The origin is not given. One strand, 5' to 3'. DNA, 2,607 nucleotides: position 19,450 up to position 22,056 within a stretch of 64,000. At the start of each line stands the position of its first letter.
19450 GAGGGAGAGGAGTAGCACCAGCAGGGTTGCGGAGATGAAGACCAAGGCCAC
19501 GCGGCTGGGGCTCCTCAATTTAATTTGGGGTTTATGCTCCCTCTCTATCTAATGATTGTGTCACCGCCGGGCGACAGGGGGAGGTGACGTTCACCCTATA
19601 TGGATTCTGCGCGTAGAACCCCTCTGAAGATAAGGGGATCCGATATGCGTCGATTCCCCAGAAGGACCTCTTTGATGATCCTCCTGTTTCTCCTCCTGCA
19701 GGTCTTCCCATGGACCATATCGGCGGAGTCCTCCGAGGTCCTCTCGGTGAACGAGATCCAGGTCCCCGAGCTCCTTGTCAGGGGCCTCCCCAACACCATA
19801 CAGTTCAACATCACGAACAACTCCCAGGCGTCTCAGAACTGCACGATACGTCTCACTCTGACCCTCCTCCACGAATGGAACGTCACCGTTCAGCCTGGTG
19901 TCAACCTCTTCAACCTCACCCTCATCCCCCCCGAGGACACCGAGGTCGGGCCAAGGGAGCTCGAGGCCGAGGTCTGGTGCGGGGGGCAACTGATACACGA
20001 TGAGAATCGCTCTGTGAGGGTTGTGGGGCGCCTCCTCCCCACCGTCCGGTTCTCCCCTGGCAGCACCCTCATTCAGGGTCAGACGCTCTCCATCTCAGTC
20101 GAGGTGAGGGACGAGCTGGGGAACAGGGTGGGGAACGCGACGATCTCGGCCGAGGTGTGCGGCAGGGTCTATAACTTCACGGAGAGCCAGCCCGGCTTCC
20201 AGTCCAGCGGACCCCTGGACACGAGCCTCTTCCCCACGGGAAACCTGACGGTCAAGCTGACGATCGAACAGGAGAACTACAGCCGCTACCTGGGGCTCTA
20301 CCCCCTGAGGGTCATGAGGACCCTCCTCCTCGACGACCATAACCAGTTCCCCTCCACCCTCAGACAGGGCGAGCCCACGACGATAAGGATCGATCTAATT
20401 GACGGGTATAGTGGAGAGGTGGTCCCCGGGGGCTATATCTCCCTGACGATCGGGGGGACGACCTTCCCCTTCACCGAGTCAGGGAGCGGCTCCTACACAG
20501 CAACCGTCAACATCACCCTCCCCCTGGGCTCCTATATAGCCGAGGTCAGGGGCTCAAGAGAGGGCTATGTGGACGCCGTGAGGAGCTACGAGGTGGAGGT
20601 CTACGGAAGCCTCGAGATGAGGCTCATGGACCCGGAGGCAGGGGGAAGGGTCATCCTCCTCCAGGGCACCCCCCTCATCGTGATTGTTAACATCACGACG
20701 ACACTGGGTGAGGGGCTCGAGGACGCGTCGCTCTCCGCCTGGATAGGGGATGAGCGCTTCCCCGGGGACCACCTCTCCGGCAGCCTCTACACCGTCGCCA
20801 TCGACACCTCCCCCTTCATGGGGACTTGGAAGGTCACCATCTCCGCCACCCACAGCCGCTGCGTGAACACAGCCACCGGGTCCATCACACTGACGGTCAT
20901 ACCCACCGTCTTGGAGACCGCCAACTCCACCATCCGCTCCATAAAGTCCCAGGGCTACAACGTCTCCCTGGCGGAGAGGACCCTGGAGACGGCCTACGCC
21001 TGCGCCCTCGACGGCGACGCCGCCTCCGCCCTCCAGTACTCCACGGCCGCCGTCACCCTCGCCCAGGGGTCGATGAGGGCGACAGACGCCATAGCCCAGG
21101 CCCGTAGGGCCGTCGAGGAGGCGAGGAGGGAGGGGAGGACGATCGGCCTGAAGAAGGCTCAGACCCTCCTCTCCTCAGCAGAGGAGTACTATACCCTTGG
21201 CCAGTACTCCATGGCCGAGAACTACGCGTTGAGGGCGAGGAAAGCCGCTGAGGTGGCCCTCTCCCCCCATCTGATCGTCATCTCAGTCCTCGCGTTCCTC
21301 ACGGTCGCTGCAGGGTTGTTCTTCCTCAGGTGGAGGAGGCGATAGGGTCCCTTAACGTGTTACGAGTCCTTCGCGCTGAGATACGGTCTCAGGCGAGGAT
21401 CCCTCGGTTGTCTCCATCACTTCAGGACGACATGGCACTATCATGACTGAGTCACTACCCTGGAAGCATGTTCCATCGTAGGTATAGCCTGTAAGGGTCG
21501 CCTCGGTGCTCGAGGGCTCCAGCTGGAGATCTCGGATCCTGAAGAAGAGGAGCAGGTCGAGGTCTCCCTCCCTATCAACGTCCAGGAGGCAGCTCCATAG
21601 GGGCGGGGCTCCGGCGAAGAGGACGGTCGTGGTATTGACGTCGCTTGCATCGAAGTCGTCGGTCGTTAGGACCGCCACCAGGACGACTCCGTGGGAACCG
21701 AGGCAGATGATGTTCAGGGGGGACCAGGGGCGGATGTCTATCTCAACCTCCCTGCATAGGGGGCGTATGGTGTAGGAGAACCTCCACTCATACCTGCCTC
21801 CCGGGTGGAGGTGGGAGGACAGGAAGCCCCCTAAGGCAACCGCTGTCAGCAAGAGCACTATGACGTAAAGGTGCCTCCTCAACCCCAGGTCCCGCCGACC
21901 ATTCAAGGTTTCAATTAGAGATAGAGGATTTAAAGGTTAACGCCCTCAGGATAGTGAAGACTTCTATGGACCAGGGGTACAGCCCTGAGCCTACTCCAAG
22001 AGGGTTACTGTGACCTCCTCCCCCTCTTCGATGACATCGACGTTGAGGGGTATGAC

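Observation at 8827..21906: Cell-envelope glycoprotein locus: two GT2 enzymes, a 1861-aa sequon-rich giant secreted protein, a GT-C/YfhO-like membrane protein and a C-terminally anchored surface protein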

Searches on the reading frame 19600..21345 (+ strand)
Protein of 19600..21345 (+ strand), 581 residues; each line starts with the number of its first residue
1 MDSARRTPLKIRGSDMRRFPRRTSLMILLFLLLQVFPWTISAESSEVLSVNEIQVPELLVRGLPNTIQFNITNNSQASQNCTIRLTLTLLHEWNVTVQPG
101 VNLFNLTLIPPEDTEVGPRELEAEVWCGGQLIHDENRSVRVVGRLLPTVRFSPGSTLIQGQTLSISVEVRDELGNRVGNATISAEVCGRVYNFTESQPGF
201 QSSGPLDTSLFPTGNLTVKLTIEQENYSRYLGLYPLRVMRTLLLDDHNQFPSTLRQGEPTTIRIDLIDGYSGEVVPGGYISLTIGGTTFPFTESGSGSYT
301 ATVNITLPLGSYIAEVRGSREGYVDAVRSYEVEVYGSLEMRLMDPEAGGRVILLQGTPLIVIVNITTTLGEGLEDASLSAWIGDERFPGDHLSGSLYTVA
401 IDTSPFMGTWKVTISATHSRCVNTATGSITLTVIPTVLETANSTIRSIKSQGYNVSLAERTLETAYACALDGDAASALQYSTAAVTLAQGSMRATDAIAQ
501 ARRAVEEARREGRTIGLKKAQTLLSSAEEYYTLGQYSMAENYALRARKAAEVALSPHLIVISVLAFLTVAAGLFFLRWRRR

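Call 4: search_protein_families(library=pfam, proteins=[window:19600-21345:+], max_evalue=0.01)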
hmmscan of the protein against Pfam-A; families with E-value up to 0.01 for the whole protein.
window:19600-21345:+ (581 aa): 0 families

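Call 5: search_protein_families(library=ncbifam, proteins=[window:19600-21345:+], max_evalue=0.01)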
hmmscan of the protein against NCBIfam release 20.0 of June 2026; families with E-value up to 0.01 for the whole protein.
window:19600-21345:+ (581 aa): 0 families

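Call 25: search_solved_structures(query=window:19600-21345:+, max_evalue=1)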
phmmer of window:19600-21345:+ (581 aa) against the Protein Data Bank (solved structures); distinct sequences matched with E-value up to 1: 1.
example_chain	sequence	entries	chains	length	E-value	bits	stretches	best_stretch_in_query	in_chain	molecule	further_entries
2z1p_A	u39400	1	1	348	0.82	11.2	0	244-298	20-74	Collagen adhesin protein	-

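Call 32: find_homologous_proteins(query=window:19600-21345:+)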
Query window:19600-21345:+ (581 aa): 4 proteins with E <= 0.001 among 8000 candidates.
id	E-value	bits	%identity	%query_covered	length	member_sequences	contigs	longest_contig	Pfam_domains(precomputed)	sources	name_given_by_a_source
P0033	0.0e+0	1222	100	96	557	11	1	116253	-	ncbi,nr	ncbi:DUF4398 domain-containing protein [Candidatus Bathyarchaeota archaeon]|nr:MAG: DUF4398 domain-c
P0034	2.9e-241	820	69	92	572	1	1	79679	-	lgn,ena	-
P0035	4.6e-228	776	66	93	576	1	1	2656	-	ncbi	ncbi:MAG: hypothetical protein ACETVR_03025 [Candidatus Bathyarchaeia archaeon]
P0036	4.5e-216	737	63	92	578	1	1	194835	-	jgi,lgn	jgi:hypothetical protein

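Call 37: search_protein_representatives(protein=window:19600-21345:+)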
Query: 581 residues. Proteins with E-value up to 0.001 (for the whole library): 79; up to 1e-10: 6; up to 1e-30: 2. The best 79 are listed.
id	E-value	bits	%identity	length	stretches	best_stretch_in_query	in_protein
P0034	9.3e-242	819.7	68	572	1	19-580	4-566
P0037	1.7e-147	508.6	49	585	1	13-581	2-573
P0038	4.3e-18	81.5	25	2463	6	137-435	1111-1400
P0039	2.4e-12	62.5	23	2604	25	266-326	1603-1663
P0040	2.5e-12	62.5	33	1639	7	270-358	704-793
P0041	5.3e-11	58.1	25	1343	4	132-424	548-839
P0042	2.6e-10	55.8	37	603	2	494-579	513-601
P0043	3.9e-10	55.3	40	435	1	436-556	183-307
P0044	7.1e-10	54.4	38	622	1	438-580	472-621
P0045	1.1e-09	53.7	35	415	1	425-580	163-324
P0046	2.1e-09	52.9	27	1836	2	141-331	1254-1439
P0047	7.2e-09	51.1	24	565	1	117-323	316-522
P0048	7.2e-09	51.1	24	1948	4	155-345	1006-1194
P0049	1.3e-08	50.2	34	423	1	435-579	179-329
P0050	1.5e-08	50.1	42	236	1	481-580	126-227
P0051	1.5e-08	50.0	34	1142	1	433-580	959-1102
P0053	6.5e-08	47.9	37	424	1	439-580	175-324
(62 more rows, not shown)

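Call 38: search_protein_families(library=pfam, proteins=[P0042, P0043, P0044, P0045, P0049, P0050, P0051, P0053, P0038, P0041], max_evalue=0.01)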
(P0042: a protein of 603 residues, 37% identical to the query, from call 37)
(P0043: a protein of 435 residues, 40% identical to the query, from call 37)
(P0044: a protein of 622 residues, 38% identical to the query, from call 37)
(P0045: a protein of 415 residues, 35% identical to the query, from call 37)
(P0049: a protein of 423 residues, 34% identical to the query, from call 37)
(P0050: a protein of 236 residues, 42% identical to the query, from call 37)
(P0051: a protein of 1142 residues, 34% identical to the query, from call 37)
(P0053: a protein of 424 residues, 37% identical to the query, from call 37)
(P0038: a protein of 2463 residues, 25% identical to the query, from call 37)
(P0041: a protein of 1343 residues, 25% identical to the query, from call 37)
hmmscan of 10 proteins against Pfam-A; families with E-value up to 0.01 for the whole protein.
P0042 (603 aa): 4 families
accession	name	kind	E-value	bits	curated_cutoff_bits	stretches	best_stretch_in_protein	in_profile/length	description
PF08590.15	DUF1771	-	8.4e-05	23.3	28.7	0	540-568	16-44/64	Domain of unknown function (DUF1771)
PF14346.11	DUF4398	-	0.00093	20.1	27.9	0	516-570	2-60/78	Domain of unknown function (DUF4398)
PF07719.23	TPR_2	-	0.0011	19.3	27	0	414-439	5-30/34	Tetratricopeptide repeat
PF05547.17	Peptidase_M6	-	0.0092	15.7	22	0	176-204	228-261/294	Immune inhibitor A peptidase M6, catalytic domain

P0043 (435 aa): 8 families
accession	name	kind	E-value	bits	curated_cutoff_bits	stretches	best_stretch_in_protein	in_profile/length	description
PF09339.16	HTH_IclR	-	1.7e-05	24.9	22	1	371-413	7-49/52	IclR helix-turn-helix domain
PF08590.15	DUF1771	-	2.2e-05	25.1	28.7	1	272-306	16-50/64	Domain of unknown function (DUF1771)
PF12802.13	MarR_2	-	3.2e-05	24.4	27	1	371-415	9-53/61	MarR family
PF24034.1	DUF7343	-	0.00013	22.2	27.6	1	368-424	4-60/62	Domain of unknown function (DUF7343)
PF01978.25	TrmB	-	0.00055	20.2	25.6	1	381-417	21-57/68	Sugar-specific transcriptional regulator TrmB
PF12840.13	HTH_20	-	0.0016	18.8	27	1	370-415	7-51/51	Helix-turn-helix domain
PF14346.11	DUF4398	-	0.0023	18.8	27.9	1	245-306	6-64/78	Domain of unknown function (DUF4398)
PF13412.12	HTH_24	-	0.0048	16.9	21.9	1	385-413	20-48/48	Winged helix-turn-helix DNA-binding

P0044 (622 aa): 2 families
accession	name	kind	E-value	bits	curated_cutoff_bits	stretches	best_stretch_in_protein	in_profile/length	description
PF10091.15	Glycoamylase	-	8.6e-19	68.4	27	1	204-385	5-219/221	Putative glucoamylase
PF11329.14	DUF3131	-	1e-06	28.5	20.3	1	47-151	2-107/367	Protein of unknown function (DUF3131)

P0045 (415 aa): 3 families
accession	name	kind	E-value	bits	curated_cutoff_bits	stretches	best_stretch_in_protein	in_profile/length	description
PF12802.13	MarR_2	-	0.00024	21.7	27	1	359-400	13-54/61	MarR family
PF09339.16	HTH_IclR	-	0.00078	19.6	22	1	362-398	14-50/52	IclR helix-turn-helix domain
PF01978.25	TrmB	-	0.003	17.8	25.6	1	366-401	22-57/68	Sugar-specific transcriptional regulator TrmB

P0049 (423 aa): 5 families
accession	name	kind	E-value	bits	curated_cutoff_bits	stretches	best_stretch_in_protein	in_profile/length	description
PF24034.1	DUF7343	-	3.5e-05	24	27.6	1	357-414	3-60/62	Domain of unknown function (DUF7343)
PF01978.25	TrmB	-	3.5e-05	24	25.6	1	352-409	3-59/68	Sugar-specific transcriptional regulator TrmB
PF09339.16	HTH_IclR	-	0.00011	22.3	22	1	363-403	9-49/52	IclR helix-turn-helix domain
PF14346.11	DUF4398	-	0.0006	20.7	27.9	0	199-244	26-71/78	Domain of unknown function (DUF4398)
PF01325.25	Fe_dep_repress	-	0.0093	16.6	26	0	366-408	16-58/60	Iron dependent repressor, N-terminal DNA binding domain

P0050 (236 aa): 0 families

P0051 (1142 aa): 1 family
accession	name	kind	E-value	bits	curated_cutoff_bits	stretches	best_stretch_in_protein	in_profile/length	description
PF02369.22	Big_1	-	0.00044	20.7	34.9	0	724-749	53-78/93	Bacterial Ig-like domain (group 1)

P0053 (424 aa): 7 families
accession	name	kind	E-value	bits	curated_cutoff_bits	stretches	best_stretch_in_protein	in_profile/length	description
PF24034.1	DUF7343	-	1.8e-05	24.9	27.6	1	357-413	4-60/62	Domain of unknown function (DUF7343)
PF01978.25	TrmB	-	5.5e-05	23.4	25.6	1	351-407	3-58/68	Sugar-specific transcriptional regulator TrmB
PF09339.16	HTH_IclR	-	7.7e-05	22.8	22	1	360-403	7-50/52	IclR helix-turn-helix domain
PF12802.13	MarR_2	-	0.00028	21.4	27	1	359-404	8-53/61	MarR family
PF12840.13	HTH_20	-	0.00087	19.6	27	1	360-404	8-51/51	Helix-turn-helix domain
PF13412.12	HTH_24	-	0.0011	18.9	21.9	1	358-402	5-48/48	Winged helix-turn-helix DNA-binding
PF14346.11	DUF4398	-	0.0021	19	27.9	0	173-235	2-70/78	Domain of unknown function (DUF4398)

P0038 (2463 aa): 4 families
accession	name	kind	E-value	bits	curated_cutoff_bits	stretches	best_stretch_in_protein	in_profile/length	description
PF02369.22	Big_1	-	1.9e-11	44.4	34.9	1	1990-2054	17-83/93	Bacterial Ig-like domain (group 1)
PF09134.16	Invasin_D3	-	0.00077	20.4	33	1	1990-2062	20-93/98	Invasin, domain 3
PF05688.17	BIg21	-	0.0045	18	27.4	0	1894-1924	2-32/109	Bacterial Immunoglobulin-like 21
PF13517.12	FG-GAP_3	-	0.0059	17.6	26.9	0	291-349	2-60/61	FG-GAP-like repeat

P0041 (1343 aa): 6 families
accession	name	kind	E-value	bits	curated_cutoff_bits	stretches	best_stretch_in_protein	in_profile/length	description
PF14524.12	Wzt_C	-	2.8e-10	40.8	30.4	1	484-549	48-113/143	Wzt C-terminal domain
PF09134.16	Invasin_D3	-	1e-09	39.2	33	0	870-934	23-85/98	Invasin, domain 3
PF02369.22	Big_1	-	1.3e-09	38.5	34.9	1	871-929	21-81/93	Bacterial Ig-like domain (group 1)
PF13620.12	CarboxypepD_reg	-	0.0001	23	32.3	0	871-911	2-43/82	Carboxypeptidase regulatory-like domain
PF00630.25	Filamin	-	0.00013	23.2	26.9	0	866-919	20-75/93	Filamin/ABP280 repeat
PF18962.6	Por_Secre_tail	-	0.00038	21.1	27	0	758-813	3-60/75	Secretion system C-terminal sorting domain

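Call 42: predict_structure(alignment_id=A2)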
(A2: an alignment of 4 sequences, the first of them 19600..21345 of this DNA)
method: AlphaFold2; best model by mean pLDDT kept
length: 581 residues; sequences in the alignment: 4
mean_pLDDT: 68.7   pTM: 0.45
mean pLDDT of the five models: 68.7, 64.0, 60.9, 59.1, 57.6
residues with pLDDT >= 90: 124; 70-90: 186; 50-70: 122; < 50: 149
segments of 3 or more residues with pLDDT < 50: 1-24, 30-145, 199-201
pLDDT, mean of each block of 10 residues (from residue 1): 32 28 50 34 34 40 44 41 37 37 43 35 26 23 46 52 61 61 68 59 58 62 61 59 75 86 83 82 88 86 85 89 80 87 66 87 86 87 92 90 87 91 88 87 94 92 90 85 94 94 90 82 94 91 92 67 66 66 44
secondary structure, 60 per line:
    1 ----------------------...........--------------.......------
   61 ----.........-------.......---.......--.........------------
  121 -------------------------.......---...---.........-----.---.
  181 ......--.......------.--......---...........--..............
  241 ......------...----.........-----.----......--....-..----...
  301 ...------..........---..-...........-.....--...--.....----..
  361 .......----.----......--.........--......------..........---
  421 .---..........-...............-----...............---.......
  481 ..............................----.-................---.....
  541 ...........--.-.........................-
elements in order: H23-33 E48-54 E65-73 E81-87 E91-97 E100-108 E146-152 E156-158 E162-170 E180-186 E189-195 E205-207 E214-224 E227-246 E253-255 E260-268 E279-284 E287-290 E298-303 E310-319 E326-336 E338-342 E350-354 E359-367 E377-382 E385-393 E396-401 E408-417 E425-434 H436-450 H456-470 H474-510 H517-532 H536-551 H556-580

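Call 46: fold_search(model_id=the predicted structure, library=pdb)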
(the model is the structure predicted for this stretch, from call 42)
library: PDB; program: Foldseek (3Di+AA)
matches with E <= 10: 1914; with E <= 0.001: 619
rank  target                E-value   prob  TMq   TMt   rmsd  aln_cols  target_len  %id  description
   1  9qk2_F                2.3e-12  1.00  0.17  0.15  27.1       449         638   12  Structure of the Complement classical and lectin pathway C3 convertase in complex with substrate C3 (released 2025-12-24)
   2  4aq1_A                2.8e-12  1.00  0.14  0.12  33.3       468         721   13  Structure of the SbsB S-layer protein of Geobacillus stearothermophilus PV72p2 in complex with nanobody KB6 (released 2012-06-13)
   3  8uin_G                1.5e-11  1.00  0.17  0.16  24.8       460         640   11  Structure of the C3bBb-albicin complex (released 2024-05-08)
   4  7q60                  1.6e-11  1.00  0.18  0.11  24.1       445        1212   13  Structure of TEV cleaved A2ML1 (A2ML1-TE) (released 2022-04-20)
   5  3hs0_A                2.4e-11  1.00  0.16  0.16  23.4       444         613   13  Cobra Venom Factor (CVF) in complex with human factor B (released 2009-07-07)
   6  8cem_E                2.7e-11  1.00  0.17  0.16  23.4       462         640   13  Structure of bovine native C3, re-refinement (released 2023-04-05)
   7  3b43                  2.8e-11  1.00  0.27  0.28  23.3       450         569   11  I-band fragment I65-I70 from titin (released 2008-01-22)
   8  9u61_C                3.0e-11  1.00  0.16  0.15  27.4       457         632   12  CP/MBL pathways C3 convertase C4b2a and C3 complex (released 2026-01-14)
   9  3hrz_A                3.3e-11  1.00  0.16  0.15  26.7       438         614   14  Cobra Venom Factor (CVF) in complex with human factor B (released 2009-07-07)
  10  3hs0_F                3.3e-11  1.00  0.16  0.15  26.8       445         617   13  Cobra Venom Factor (CVF) in complex with human factor B (released 2009-07-07)
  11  4p99_A                3.8e-11  1.00  0.17  0.22  25.0       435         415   14  Ca2+-stabilized adhesin helps an Antarctic bacterium reach out and bind ice (released 2014-06-18)
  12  8ayh_B                4.0e-11  1.00  0.16  0.11  23.5       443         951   15  Structure of Complement C5 in Complex with small molecule inhibitor and CVF (released 2022-12-21)
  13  8cem_F                4.3e-11  1.00  0.17  0.16  23.7       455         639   13  Structure of bovine native C3, re-refinement (released 2023-04-05)
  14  3cu7_B                5.5e-11  1.00  0.16  0.08  26.8       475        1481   11  Human Complement Component 5 (released 2008-06-10)
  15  8cml_E                5.8e-11  1.00  0.16  0.15  25.2       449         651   12  Cryo-EM structure of complement C5 in complex with nanobodies UNbC5-1 and UNbC5-2 (released 2023-09-27)
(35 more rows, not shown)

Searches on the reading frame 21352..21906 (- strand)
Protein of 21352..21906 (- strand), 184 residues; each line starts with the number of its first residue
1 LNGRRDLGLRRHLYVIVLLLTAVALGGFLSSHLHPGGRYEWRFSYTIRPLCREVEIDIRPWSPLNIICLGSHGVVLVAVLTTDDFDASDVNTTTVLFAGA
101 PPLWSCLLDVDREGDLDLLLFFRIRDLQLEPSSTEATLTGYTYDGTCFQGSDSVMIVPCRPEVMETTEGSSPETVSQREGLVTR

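Call 4: search_protein_families(library=pfam, proteins=[window:21352-21906:-], max_evalue=0.01)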
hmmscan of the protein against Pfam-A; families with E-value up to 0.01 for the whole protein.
window:21352-21906:- (184 aa): 0 families

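Call 5: search_protein_families(library=ncbifam, proteins=[window:21352-21906:-], max_evalue=0.01)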
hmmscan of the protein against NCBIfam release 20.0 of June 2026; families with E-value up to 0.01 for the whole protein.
window:21352-21906:- (184 aa): 0 families

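Call 86: search_protein_families(library=pfam, proteins=[window:21352-21906:-], max_evalue=0.01)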
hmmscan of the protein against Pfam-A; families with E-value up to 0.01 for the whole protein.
window:21352-21906:- (184 aa): 0 families

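Call 88: list_cluster_members(proteins=[P0033, P0006, P0008, P0035, window:21352-21906:-, window:10137-11558:-, window:11751-17336:+, window:8827-9951:-])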
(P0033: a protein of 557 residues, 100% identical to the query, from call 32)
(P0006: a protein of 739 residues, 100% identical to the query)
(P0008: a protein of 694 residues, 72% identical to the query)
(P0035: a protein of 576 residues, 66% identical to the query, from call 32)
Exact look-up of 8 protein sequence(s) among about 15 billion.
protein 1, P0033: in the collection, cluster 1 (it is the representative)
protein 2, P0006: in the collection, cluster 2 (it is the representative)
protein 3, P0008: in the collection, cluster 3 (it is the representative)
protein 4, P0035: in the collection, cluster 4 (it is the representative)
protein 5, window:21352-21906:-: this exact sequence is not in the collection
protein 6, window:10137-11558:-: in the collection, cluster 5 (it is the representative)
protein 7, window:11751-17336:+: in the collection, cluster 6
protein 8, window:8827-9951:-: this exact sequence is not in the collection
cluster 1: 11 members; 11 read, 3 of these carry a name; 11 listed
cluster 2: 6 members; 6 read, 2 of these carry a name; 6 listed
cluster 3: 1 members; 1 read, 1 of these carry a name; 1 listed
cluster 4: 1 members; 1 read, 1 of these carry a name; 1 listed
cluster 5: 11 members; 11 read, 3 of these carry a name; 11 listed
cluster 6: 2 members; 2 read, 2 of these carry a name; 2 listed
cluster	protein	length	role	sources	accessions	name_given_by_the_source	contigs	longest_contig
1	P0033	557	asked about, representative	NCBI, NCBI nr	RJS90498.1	DUF4398 domain-containing protein [Candidatus Bathyarchaeota archaeon] | MAG: DUF4398 domain-containing protein [Candidatus Bathyarchaeota archaeon]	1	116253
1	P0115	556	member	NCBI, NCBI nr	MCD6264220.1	DUF4398 domain-containing protein [Candidatus Bathyarchaeota archaeon]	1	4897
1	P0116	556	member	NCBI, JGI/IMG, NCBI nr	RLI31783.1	hypothetical protein DRO56_04650 [Candidatus Bathyarchaeota archaeon] | MAG: hypothetical protein DRO56_04650 [Candidatus Bathyarchaeota archaeon]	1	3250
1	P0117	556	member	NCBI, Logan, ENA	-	-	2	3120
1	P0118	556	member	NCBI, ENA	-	-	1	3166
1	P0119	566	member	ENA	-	-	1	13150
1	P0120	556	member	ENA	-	-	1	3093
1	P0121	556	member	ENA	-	-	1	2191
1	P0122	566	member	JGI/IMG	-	-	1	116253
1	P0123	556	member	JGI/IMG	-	-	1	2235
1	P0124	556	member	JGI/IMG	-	-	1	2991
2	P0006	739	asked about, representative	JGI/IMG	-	-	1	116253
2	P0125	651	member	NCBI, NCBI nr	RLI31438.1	hypothetical protein DRO56_05165 [Candidatus Bathyarchaeota archaeon] | MAG: hypothetical protein DRO56_05165 [Candidatus Bathyarchaeota archaeon]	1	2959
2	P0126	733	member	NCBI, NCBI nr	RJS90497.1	hypothetical protein CW700_00210 [Candidatus Bathyarchaeota archaeon] | MAG: hypothetical protein CW700_00210 [Candidatus Bathyarchaeota archaeon]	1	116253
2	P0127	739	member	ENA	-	-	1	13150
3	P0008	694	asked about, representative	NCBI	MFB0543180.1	MAG: hypothetical protein ACETVR_00205, partial [Candidatus Bathyarchaeia archaeon]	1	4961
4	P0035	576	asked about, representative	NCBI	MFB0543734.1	MAG: hypothetical protein ACETVR_03025 [Candidatus Bathyarchaeia archaeon]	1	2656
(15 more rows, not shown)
